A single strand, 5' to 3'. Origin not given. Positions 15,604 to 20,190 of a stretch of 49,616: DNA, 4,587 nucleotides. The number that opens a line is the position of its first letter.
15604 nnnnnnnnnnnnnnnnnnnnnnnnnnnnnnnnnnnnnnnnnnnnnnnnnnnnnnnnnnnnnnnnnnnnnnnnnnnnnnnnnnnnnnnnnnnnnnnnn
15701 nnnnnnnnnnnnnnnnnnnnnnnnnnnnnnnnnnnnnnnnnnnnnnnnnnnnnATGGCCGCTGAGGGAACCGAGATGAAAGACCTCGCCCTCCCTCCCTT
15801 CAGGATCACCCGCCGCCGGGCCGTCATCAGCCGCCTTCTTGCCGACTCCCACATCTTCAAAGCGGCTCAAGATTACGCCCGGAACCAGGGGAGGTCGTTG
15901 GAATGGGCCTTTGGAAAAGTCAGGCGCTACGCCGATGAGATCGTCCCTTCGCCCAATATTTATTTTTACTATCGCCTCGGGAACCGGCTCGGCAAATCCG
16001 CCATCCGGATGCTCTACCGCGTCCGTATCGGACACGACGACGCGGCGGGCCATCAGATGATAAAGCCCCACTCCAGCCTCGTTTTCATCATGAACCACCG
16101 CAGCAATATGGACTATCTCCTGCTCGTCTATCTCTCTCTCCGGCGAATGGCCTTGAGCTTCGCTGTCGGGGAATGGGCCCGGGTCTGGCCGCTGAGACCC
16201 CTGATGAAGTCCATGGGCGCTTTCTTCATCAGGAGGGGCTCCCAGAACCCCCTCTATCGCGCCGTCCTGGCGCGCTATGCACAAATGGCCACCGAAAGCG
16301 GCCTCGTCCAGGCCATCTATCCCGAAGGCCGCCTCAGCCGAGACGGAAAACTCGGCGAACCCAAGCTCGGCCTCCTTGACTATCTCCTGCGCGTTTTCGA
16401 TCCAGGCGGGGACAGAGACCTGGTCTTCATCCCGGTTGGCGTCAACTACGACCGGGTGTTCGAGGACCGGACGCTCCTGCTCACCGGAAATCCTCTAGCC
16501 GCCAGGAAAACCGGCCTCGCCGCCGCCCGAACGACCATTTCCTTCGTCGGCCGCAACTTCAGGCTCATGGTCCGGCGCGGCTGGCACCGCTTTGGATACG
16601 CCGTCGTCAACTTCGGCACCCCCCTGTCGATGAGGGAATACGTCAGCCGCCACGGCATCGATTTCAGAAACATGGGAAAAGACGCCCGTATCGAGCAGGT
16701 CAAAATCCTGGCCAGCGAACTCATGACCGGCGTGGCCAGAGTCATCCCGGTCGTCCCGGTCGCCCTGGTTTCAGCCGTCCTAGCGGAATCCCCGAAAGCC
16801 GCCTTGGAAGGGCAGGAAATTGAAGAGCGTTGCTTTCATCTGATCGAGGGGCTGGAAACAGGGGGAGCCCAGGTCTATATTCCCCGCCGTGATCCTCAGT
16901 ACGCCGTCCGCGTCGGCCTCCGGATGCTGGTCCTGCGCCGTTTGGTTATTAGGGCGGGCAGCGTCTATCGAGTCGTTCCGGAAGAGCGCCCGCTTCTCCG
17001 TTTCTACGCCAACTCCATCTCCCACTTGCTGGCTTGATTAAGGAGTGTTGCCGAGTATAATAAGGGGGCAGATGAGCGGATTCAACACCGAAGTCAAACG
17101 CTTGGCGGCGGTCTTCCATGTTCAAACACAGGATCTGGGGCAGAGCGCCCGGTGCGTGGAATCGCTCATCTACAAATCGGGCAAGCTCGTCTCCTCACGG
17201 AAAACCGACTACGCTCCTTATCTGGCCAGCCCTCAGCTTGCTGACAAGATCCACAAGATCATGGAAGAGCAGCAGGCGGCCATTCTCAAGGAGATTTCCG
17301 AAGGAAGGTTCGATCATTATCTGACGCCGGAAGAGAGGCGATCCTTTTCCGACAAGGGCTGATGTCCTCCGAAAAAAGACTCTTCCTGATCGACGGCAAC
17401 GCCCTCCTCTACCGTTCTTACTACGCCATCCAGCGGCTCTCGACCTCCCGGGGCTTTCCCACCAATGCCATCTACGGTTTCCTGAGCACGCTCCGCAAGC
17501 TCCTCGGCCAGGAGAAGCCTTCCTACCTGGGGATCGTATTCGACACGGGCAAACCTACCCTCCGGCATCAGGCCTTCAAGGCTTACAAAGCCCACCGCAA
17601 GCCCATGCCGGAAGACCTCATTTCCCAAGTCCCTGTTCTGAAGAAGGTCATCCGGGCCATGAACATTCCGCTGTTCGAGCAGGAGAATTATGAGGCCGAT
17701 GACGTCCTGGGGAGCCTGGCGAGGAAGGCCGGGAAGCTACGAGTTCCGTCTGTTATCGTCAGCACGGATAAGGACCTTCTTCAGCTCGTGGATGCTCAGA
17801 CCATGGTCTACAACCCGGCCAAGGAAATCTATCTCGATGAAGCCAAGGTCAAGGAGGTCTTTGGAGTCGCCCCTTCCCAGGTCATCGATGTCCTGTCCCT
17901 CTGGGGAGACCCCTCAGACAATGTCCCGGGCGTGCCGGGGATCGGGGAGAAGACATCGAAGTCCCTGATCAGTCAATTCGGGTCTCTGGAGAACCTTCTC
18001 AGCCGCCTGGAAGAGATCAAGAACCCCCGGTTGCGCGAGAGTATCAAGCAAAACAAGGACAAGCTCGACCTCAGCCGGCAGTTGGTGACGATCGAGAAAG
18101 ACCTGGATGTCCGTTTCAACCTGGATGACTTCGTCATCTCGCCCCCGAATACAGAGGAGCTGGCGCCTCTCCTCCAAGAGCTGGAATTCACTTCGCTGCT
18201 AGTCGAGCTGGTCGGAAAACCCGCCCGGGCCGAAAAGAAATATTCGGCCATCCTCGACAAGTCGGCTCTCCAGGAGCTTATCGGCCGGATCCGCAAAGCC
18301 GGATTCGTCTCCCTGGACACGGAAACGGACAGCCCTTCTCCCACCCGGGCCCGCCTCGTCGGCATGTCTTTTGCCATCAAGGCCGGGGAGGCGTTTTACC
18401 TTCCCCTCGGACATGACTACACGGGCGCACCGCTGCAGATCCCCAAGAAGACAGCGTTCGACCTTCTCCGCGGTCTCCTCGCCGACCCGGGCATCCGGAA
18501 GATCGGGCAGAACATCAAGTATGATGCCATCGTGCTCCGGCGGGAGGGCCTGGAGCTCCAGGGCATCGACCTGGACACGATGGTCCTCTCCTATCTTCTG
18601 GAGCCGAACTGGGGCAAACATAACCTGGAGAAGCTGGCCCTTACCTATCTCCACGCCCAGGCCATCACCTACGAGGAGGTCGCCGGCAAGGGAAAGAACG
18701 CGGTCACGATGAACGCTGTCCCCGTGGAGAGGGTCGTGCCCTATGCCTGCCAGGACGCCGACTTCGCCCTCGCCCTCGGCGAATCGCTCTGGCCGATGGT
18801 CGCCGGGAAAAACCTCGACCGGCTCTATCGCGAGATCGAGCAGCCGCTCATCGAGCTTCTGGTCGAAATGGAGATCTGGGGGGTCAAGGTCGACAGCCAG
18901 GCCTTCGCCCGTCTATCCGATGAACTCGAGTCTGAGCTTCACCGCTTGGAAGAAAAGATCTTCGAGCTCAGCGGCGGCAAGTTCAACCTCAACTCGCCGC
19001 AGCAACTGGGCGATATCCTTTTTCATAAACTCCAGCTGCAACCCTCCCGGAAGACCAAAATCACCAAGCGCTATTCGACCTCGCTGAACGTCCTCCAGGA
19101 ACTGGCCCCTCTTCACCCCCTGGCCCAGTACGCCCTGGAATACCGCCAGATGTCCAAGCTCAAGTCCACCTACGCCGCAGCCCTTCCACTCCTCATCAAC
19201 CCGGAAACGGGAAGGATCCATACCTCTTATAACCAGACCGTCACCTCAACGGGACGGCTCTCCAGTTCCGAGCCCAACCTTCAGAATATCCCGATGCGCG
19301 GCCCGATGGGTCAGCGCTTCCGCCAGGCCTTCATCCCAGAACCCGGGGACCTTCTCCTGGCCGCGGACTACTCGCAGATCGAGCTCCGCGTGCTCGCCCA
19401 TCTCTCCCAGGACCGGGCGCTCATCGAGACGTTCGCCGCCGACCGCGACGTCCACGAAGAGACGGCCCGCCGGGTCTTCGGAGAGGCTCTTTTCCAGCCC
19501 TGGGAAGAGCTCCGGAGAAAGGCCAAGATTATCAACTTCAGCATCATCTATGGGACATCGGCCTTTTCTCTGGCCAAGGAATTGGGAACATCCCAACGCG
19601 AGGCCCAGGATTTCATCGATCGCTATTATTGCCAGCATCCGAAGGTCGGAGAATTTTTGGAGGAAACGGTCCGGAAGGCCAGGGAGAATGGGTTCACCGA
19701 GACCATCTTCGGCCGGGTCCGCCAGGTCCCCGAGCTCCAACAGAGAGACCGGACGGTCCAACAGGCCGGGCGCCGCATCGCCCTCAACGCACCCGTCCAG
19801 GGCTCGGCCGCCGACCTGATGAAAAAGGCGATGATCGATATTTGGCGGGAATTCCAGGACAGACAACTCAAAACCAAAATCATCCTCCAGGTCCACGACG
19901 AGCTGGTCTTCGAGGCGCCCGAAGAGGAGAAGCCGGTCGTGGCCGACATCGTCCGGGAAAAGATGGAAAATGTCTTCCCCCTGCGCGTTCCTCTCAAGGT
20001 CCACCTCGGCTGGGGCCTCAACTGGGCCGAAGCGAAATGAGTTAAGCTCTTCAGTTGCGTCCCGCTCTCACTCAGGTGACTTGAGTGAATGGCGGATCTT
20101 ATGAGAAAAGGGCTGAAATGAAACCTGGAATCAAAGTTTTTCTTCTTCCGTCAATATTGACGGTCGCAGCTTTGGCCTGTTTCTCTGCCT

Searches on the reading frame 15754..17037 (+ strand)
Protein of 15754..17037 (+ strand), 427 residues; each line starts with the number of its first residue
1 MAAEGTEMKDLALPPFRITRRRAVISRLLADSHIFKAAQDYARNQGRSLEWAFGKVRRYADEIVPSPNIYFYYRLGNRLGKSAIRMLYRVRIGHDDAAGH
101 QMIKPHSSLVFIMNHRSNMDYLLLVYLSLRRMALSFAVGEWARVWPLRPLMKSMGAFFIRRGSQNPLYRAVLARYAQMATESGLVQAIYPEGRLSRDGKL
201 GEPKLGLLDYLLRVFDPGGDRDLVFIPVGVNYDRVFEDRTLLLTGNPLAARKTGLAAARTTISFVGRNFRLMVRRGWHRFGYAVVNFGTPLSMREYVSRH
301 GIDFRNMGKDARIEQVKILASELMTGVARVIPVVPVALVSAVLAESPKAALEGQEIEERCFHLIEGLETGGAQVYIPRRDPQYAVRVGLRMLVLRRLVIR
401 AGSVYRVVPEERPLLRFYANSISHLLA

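Call 75: search_protein_families(library=pfam, proteins=[window:15754-17037:+], max_evalue=0.00001)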
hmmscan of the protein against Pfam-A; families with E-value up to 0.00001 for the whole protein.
window:15754-17037:+ (427 aa): 2 families
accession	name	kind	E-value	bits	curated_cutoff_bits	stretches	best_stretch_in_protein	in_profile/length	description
PF19277.4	GPAT_C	-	3.9e-20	72.8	25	1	278-427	28-186/344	Glycerol-3-phosphate acyltransferase C-terminal region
PF01553.26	Acyltransferase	-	2.2e-17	63.5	23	1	100-229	7-130/132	Acyltransferase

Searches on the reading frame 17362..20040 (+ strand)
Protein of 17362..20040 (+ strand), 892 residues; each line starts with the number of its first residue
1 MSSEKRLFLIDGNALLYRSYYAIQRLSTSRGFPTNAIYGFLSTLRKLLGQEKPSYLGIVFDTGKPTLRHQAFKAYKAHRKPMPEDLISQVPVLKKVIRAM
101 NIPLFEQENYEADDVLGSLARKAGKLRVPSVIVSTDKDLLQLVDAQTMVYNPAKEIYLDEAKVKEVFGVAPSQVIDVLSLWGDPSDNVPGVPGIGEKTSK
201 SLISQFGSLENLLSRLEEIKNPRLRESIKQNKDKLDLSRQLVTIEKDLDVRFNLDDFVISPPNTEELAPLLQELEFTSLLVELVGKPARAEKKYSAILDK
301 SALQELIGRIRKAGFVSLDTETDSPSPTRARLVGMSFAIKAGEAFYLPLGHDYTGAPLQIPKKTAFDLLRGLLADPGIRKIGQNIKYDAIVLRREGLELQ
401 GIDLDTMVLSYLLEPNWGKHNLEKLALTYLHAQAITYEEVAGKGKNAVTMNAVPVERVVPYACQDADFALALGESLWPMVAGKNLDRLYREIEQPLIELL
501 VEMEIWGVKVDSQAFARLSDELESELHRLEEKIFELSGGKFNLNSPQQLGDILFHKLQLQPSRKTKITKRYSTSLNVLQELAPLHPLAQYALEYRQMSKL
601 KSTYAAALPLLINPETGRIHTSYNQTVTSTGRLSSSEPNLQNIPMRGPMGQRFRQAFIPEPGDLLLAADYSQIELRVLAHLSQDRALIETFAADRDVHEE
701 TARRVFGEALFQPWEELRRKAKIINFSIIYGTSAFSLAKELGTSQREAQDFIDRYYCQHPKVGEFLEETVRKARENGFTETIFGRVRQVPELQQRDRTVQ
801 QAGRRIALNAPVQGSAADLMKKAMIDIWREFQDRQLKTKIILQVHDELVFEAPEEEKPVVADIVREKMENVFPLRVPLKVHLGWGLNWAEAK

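Call 75: search_protein_families(library=pfam, proteins=[window:17362-20040:+], max_evalue=0.00001)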
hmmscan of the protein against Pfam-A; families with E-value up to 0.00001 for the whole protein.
window:17362-20040:+ (892 aa): 5 families
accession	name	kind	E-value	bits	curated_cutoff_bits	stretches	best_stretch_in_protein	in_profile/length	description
PF00476.26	DNA_pol_A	-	1.2e-148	495.6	34.3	1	513-890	2-381/381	DNA polymerase family A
PF02739.22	5_3_exonuc_N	-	8.9e-57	191.8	34.3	1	6-168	1-164/164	5'-3' exonuclease, N-terminal resolvase-like domain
PF01367.25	5_3_exonuc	-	7.7e-33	113.3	40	1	169-264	1-96/97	5'-3' exonuclease, C-terminal SAM fold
PF01612.26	DNA_pol_A_exo1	-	9e-28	97.7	23.6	1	295-480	2-172/173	3'-5' exonuclease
PF22619.2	DNA_polI_exo1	-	4.4e-11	43.2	27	1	368-446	39-117/140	DNA polymerase I, ribonuclease H-like domain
